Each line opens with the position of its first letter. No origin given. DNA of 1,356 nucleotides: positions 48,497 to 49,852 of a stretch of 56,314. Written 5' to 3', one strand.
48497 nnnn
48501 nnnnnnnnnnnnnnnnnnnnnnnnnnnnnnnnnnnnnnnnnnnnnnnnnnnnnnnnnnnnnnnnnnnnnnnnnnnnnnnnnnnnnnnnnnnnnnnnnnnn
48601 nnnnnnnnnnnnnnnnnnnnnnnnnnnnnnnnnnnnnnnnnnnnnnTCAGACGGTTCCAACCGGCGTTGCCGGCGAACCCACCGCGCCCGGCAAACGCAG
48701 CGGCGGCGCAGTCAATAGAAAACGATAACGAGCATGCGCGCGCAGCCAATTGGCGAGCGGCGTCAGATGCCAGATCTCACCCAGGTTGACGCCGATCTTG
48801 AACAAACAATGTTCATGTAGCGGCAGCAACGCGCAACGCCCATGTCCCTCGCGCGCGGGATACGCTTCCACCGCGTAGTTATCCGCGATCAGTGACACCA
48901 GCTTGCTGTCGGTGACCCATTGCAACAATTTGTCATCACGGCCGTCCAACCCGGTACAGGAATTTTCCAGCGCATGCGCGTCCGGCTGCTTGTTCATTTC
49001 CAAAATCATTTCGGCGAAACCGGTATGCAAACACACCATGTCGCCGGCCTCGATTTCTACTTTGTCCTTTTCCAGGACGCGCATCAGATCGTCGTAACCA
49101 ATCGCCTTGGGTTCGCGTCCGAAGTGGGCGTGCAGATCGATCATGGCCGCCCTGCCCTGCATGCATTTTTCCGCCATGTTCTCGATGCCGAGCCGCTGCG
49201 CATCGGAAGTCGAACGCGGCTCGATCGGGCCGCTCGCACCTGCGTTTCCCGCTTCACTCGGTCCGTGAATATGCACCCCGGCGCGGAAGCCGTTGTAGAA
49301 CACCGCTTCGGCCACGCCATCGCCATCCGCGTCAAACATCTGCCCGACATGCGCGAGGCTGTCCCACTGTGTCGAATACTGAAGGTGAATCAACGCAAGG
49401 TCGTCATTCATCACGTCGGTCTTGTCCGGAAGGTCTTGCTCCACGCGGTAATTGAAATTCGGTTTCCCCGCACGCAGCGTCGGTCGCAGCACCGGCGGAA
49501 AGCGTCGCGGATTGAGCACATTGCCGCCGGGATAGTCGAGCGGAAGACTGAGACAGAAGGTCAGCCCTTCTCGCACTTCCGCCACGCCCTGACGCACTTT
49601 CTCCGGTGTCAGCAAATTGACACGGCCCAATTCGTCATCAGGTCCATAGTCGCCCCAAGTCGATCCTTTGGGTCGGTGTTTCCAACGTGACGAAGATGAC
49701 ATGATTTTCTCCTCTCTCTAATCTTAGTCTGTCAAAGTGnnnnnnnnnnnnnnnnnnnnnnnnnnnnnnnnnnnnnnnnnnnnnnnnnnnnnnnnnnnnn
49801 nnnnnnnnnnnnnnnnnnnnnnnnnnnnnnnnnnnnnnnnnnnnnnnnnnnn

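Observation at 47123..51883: Five-gene operon resembling a side-chain-cleaving acyl-CoA module, with a cyclase-family protein where a hydratase is expected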

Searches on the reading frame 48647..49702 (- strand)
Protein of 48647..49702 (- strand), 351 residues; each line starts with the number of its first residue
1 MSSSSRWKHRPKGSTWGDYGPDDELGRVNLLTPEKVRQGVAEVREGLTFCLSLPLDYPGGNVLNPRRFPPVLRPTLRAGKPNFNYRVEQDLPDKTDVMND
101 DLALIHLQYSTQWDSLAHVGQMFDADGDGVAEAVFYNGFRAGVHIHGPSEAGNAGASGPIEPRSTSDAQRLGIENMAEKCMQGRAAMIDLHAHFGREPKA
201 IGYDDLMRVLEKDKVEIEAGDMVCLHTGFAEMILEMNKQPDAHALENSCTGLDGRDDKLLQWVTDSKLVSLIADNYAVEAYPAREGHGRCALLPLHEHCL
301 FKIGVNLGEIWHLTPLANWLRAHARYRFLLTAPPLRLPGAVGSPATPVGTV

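Call 4: search_protein_families(library=pfam, proteins=[window:48647-49702:-], max_evalue=0.01)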
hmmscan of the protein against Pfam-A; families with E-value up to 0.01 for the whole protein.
window:48647-49702:- (351 aa): 1 family
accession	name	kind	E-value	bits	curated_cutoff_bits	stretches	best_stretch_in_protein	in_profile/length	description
PF04199.19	Cyclase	-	2.3e-09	38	23.1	1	105-279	24-141/142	Putative cyclase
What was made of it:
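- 48647..49702 (-): Cyclase-family (PF04199) protein, 351 aa, of the MGS0169 / trans-dienelactone-hydrolase subfamily; predicted metal-dependent ester/lactone hydrolase. PF04199 at 38 bits (call 4).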

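Call 8: search_protein_families(library=ncbifam, proteins=[window:48647-49702:-], max_evalue=0.00001)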
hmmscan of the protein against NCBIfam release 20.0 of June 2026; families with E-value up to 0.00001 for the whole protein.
window:48647-49702:- (351 aa): 0 families

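Call 10: search_solved_structures(query=window:48647-49702:-, max_evalue=0.1, show_alignments=3)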
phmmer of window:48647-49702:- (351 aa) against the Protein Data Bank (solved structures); distinct sequences matched with E-value up to 0.1: 1.
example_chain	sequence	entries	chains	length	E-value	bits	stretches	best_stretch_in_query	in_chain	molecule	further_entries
5ibz_A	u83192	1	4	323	2e-36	129.3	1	12-349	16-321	Uncharacterized protein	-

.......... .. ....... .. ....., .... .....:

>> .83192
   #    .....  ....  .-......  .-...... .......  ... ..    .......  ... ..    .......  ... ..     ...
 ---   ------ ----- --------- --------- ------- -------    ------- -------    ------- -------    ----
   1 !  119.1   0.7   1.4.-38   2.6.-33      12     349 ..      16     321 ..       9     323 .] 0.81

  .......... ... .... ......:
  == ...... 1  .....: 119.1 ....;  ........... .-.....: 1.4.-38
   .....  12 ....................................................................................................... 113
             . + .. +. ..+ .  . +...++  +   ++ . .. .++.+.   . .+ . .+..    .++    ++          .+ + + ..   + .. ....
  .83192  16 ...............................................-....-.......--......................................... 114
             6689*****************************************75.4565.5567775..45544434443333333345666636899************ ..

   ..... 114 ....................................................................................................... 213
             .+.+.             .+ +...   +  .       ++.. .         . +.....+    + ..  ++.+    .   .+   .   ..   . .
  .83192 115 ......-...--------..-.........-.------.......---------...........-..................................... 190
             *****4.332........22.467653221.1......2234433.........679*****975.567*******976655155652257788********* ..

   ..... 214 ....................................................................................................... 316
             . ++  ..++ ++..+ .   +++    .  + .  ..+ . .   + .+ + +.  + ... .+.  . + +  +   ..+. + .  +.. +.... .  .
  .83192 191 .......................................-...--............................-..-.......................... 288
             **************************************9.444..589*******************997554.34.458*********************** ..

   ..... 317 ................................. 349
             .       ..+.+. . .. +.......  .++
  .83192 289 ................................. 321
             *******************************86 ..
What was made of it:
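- Full-length match to MGS0169 / 5IBZ (call 10).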

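Call 11: find_homologous_proteins(query=window:48647-49702:-, max_evalue=1e-10)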
Query window:48647-49702:- (351 aa): 8000 proteins with E <= 1e-10 among 8000 candidates; the best 120 are listed.
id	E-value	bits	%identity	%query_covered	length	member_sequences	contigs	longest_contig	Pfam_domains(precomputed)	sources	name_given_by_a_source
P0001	2.3e-243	825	100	100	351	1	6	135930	PF04199.20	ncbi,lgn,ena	-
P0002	3.9e-207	706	84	100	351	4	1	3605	PF04199.20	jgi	jgi:hypothetical protein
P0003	6.4e-188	643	77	100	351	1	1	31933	PF04199.20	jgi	jgi:hypothetical protein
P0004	1.4e-187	641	77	100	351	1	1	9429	PF04199.20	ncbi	ncbi:MAG: cyclase family protein [Alphaproteobacteria bacterium]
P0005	5.6e-187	640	84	92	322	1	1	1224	PF04199.20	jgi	jgi:hypothetical protein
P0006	1.1e-186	639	76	100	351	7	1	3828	PF04199.20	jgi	-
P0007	2.2e-186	638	76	100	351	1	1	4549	PF04199.20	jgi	-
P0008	2.5e-185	634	76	100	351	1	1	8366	PF04199.20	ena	-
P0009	4.7e-185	633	76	100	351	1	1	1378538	PF04199.20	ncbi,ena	-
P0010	1.7e-184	631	76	100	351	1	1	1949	PF04199.20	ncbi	-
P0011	2.1e-184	631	76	100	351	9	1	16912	PF04199.20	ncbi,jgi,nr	ncbi:MAG TPA: cyclase family protein [Alphaproteobacteria bacterium]|nr:cyclase family protein [Alph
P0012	3.1e-184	631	75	100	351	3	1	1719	PF04199.20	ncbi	-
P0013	1.2e-183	629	74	100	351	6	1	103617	PF04199.20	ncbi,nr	ncbi:MAG TPA: cyclase family protein [Burkholderiales bacterium]|nr:cyclase family protein [Burkhold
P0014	1.5e-183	628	74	100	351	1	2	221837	PF04199.20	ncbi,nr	ncbi:MAG TPA: cyclase family protein [Burkholderiales bacterium]|nr:cyclase family protein [Burkhold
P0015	2.2e-183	628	75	100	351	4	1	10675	PF04199.20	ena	-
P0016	2.7e-183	627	74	100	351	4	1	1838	PF04199.20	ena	-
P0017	5.2e-183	626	75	100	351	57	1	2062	PF04199.20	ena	-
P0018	9.4e-183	626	75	100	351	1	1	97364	PF04199.20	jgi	jgi:hypothetical protein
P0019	9.6e-183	626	76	99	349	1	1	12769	PF04199.20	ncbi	-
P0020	2.9e-182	624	75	100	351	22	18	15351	PF04199.20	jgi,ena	jgi:kynurenine formamidase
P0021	5.3e-182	623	74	100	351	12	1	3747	PF04199.20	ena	-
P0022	1.0e-181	622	75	100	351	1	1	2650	PF04199.20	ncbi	ncbi:MAG: cyclase family protein [Burkholderiales bacterium]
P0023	1.5e-181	622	75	100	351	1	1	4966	PF04199.20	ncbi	ncbi:MAG: cyclase family protein [Burkholderiales bacterium]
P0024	1.6e-181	622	74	100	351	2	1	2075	PF04199.20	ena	-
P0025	2.7e-181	621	75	99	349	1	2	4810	PF04199.20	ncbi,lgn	ncbi:MAG: cyclase family protein [Burkholderiales bacterium]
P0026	3.1e-181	621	74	100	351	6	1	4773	PF04199.20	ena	-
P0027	3.3e-181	621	75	100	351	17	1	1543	PF04199.20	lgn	-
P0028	3.4e-181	621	74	100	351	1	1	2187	PF04199.20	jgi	-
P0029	5.0e-181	620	75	99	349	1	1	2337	PF04199.20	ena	-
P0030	6.3e-181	620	74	99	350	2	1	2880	PF04199.20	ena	-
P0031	7.7e-181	619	74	99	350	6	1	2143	PF04199.20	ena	-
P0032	9.0e-181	619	75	100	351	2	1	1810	PF04199.20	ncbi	-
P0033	1.3e-180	619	74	100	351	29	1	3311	PF04199.20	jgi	jgi:kynurenine formamidase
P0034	3.1e-180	617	74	100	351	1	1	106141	PF04199.20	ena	-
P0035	3.3e-180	617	74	100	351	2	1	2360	PF04199.20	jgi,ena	-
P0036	4.3e-180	617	75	99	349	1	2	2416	PF04199.20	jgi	jgi:kynurenine formamidase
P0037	4.4e-180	617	73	100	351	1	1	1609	PF04199.20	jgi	jgi:kynurenine formamidase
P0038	4.5e-180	617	75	99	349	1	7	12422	PF04199.20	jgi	jgi:kynurenine formamidase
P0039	5.0e-180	617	74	100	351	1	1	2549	PF04199.20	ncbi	ncbi:MAG: cyclase family protein [Burkholderiales bacterium]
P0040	1.0e-179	616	73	100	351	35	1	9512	PF04199.20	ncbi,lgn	-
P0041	1.1e-179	616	75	100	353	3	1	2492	PF04199.20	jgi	jgi:hypothetical protein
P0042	1.1e-179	615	74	99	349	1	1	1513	PF04199.20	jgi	jgi:kynurenine formamidase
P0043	1.4e-179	615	74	100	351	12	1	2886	PF04199.20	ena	-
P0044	1.6e-179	615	73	100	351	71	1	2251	PF04199.20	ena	-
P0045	1.7e-179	615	74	99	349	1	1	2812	PF04199.20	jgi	jgi:kynurenine formamidase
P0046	2.8e-179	614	74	99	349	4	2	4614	PF04199.20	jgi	jgi:kynurenine formamidase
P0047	3.4e-179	614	73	100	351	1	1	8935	PF04199.20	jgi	jgi:kynurenine formamidase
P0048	3.7e-179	614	73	100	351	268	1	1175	PF04199.20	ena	-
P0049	5.2e-179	613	74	100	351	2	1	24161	PF04199.20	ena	-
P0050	5.5e-179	613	74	100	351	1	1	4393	PF04199.20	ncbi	-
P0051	1.0e-178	612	74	100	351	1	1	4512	PF04199.20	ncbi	-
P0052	1.1e-178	612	73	100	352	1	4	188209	PF04199.20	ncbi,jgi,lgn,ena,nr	ncbi:MAG TPA: cyclase family protein [Alphaproteobacteria bacterium]|nr:cyclase family protein [Alph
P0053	1.6e-178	612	72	100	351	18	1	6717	PF04199.20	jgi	jgi:kynurenine formamidase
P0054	2.2e-178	611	74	100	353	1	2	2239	PF04199.20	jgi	jgi:kynurenine formamidase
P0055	2.2e-178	611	74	100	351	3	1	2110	PF04199.20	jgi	jgi:kynurenine formamidase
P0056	3.0e-178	611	73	100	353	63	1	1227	PF04199.20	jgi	-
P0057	3.0e-178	611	73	100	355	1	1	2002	PF04199.20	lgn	-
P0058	3.5e-178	611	73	99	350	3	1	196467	PF04199.20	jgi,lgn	jgi:hypothetical protein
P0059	4.0e-178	610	74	100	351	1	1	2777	PF04199.20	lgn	-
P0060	6.3e-178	610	74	100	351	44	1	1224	PF04199.20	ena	-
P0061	8.2e-178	609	72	100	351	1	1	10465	PF04199.20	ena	-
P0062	8.8e-178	609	73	100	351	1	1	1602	PF04199.20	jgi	jgi:kynurenine formamidase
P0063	8.9e-178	609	72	100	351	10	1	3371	PF04199.20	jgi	jgi:kynurenine formamidase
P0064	9.4e-178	609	72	100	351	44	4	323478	PF04199.20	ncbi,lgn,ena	ncbi:MAG: cyclase family protein [Burkholderiales bacterium]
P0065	9.4e-178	609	73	99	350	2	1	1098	PF04199.20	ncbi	-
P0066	1.1e-177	609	75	99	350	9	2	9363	PF04199.20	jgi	jgi:hypothetical protein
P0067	1.5e-177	609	73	100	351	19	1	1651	PF04199.20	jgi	jgi:hypothetical protein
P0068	2.2e-177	608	72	100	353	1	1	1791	PF04199.20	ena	-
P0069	2.4e-177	608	73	100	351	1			PF04199.20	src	-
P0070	6.1e-177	607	74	100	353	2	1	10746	PF04199.20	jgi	-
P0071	8.3e-177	606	73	99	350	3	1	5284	PF04199.20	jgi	jgi:kynurenine formamidase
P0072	1.1e-176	606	73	100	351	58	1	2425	PF04199.20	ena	-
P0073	3.1e-176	604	71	100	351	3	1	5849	PF04199.20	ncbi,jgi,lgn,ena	-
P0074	5.2e-176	603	73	100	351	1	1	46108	PF04199.20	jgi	jgi:kynurenine formamidase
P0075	5.5e-176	603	72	100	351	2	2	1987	PF04199.20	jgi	jgi:kynurenine formamidase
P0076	5.7e-176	603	72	100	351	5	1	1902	PF04199.20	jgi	-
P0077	5.9e-176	603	71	100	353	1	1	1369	PF04199.20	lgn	-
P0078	6.3e-176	603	74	100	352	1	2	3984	PF04199.20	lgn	-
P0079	7.1e-176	603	72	100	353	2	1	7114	PF04199.20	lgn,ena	-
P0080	8.1e-176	603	72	100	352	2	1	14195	PF04199.20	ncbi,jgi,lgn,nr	ncbi:MAG TPA: cyclase family protein [Xanthobacteraceae bacterium]|jgi:kynurenine formamidase|nr:cyc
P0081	8.3e-176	603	72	99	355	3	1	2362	PF04199.20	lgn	-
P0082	1.0e-175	602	72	100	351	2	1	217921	PF04199.20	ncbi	ncbi:MAG: cyclase family protein [Burkholderiales bacterium]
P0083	1.2e-175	602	71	100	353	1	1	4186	PF04199.20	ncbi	-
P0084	1.8e-175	602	73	100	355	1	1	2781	PF04199.20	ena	-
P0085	1.9e-175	602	74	99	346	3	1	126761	PF04199.20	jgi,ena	-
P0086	1.9e-175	602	74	100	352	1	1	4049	PF04199.20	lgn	-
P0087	2.0e-175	602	73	100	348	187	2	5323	PF04199.20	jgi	jgi:Putative cyclase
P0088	2.0e-175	602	72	100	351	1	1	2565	PF04199.20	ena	-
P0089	2.1e-175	601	72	97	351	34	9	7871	PF04199.20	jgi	jgi:kynurenine formamidase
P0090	2.4e-175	601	72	100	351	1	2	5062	PF04199.20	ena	-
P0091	2.4e-175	601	71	100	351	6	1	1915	PF04199.20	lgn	-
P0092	2.7e-175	601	72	100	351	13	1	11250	PF04199.20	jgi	-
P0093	3.0e-175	601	73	99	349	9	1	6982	PF04199.20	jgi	jgi:kynurenine formamidase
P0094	3.4e-175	601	72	100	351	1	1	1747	PF04199.20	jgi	-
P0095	4.2e-175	600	73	100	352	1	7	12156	PF04199.20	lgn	-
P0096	5.6e-175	600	72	100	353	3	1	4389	PF04199.20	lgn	-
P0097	6.3e-175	600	71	100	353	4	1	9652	PF04199.20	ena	-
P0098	6.6e-175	600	73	100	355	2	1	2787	PF04199.20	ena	-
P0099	7.3e-175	600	72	100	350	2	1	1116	PF04199.20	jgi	jgi:hypothetical protein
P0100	7.9e-175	600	71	100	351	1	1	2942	PF04199.20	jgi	jgi:kynurenine formamidase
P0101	8.6e-175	599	71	100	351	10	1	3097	PF04199.20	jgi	jgi:Putative cyclase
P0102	2.8e-174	598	71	100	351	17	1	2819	PF04199.20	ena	-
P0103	3.9e-174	597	72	100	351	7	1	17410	PF04199.20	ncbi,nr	ncbi:MAG TPA: cyclase family protein [Burkholderiales bacterium]|nr:cyclase family protein [Burkhold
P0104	4.1e-174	597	71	100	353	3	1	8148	PF04199.20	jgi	jgi:hypothetical protein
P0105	4.1e-174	597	72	100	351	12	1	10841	PF04199.20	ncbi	-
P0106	5.3e-174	597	71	100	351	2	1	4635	PF04199.20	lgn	-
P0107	5.5e-174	597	70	100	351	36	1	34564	PF04199.20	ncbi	ncbi:MAG TPA: cyclase family protein [Burkholderiales bacterium]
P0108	5.7e-174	597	72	100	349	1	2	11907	PF04199.20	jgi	jgi:kynurenine formamidase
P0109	1.0e-173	596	70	100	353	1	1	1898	PF04199.20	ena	-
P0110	1.1e-173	596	72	100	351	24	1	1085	PF04199.20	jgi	jgi:kynurenine formamidase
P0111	2.1e-173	595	73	99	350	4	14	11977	PF04199.20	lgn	-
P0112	2.2e-173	595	73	100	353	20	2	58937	PF04199.20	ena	-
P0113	2.8e-173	594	72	99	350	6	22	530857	PF04199.20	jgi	jgi:kynurenine formamidase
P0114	3.1e-173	594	70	100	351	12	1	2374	PF04199.20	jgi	jgi:hypothetical protein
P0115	3.4e-173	594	70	100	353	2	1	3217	PF04199.20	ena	-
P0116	3.5e-173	594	70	100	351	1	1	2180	PF04199.20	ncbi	-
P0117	6.7e-173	593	71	100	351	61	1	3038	PF04199.20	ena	-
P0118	9.7e-173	593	71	100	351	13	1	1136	PF04199.20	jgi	jgi:hypothetical protein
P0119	1.3e-172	592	72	99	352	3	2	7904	PF04199.20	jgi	jgi:kynurenine formamidase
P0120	1.3e-172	592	72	98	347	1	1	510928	PF04199.20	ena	-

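Call 12: find_encoding_contigs(protein=P0001, flank=10000, max_places=3)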
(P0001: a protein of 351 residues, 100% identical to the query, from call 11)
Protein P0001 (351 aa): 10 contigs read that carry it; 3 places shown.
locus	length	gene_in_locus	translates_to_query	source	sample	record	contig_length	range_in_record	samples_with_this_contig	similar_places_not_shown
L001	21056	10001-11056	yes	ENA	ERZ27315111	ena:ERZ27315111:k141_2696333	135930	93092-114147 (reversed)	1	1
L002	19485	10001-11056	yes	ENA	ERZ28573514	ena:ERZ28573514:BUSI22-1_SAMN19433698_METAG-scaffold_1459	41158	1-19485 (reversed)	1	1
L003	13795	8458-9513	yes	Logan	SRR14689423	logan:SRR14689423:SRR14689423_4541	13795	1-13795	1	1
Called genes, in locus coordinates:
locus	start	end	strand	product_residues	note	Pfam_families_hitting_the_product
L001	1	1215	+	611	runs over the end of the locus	PF05430:Methyltransf_30, PF01266:DAO, PF13450:NAD_binding_8 (weak)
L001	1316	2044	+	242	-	PF00857:Isochorismatase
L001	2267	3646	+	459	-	PF07690:MFS_1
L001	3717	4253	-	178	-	PF00034:Cytochrom_C, PF13442:Cytochrome_CBB3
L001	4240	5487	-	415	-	PF00174:Oxidored_molyb, PF03404:Mo-co_dimer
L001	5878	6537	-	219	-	-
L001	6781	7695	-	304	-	PF08450:SGL, PF01436:NHL (faint)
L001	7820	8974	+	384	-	PF02771:Acyl-CoA_dh_N, PF02770:Acyl-CoA_dh_M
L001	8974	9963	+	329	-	PF00441:Acyl-CoA_dh_1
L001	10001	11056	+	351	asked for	PF04199:Cyclase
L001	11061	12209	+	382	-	PF00108:Thiolase_N, PF22691:Thiolase_C_1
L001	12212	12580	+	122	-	PF12172:zf-ChsH2, PF01796:OB_ChsH2_C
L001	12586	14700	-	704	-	PF02629:CoA_binding (weak), PF13380:CoA_binding_2, PF13607:Succ_CoA_lig, PF13549:ATP-grasp_5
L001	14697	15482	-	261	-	PF00005:ABC_tran, PF13304:AAA_21 (faint)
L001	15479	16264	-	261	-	PF00005:ABC_tran, PF12399:BCA_ABC_TP_C (weak)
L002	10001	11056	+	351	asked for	PF04199:Cyclase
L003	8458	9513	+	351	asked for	PF04199:Cyclase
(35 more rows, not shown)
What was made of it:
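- Checked: The public gene calls on the source contig give the same five genes (call 12).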

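Call 13: find_encoding_contigs(protein=P0009, flank=10000, max_places=2)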
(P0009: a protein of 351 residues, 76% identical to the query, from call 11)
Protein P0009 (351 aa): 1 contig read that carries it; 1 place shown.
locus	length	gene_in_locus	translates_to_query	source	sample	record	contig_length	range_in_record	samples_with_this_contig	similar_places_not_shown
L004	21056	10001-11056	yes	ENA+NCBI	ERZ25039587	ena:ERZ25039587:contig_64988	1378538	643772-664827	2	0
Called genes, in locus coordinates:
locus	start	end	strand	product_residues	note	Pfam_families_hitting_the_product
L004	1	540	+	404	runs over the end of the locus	PF00656:Peptidase_C14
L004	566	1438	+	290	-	PF00561:Abhydrolase_1 (faint)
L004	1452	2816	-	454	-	PF03797:Autotransporter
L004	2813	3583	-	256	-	PF01627:Hpt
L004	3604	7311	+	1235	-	PF00497:SBP_bac_3, PF00989:PAS, PF08448:PAS_4, PF08447:PAS_3, PF00512:HisKA, PF02518:HATPase_c, PF00072:Response_reg, PF01627:Hpt, +4 more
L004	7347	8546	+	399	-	PF00072:Response_reg, PF00563:EAL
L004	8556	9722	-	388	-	PF07221:GlcNAc_2-epim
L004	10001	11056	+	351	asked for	PF04199:Cyclase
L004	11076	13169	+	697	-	PF02629:CoA_binding, PF13380:CoA_binding_2, PF13607:Succ_CoA_lig, PF13549:ATP-grasp_5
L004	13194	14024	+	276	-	PF13714:PEP_mutase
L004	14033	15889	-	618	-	PF04290:DctQ, PF06808:DctM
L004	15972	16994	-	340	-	PF03480:DctP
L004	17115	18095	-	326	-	PF00126:HTH_1, PF03466:LysR_substrate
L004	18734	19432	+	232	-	PF01266:DAO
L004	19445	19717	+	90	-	PF04267:SoxD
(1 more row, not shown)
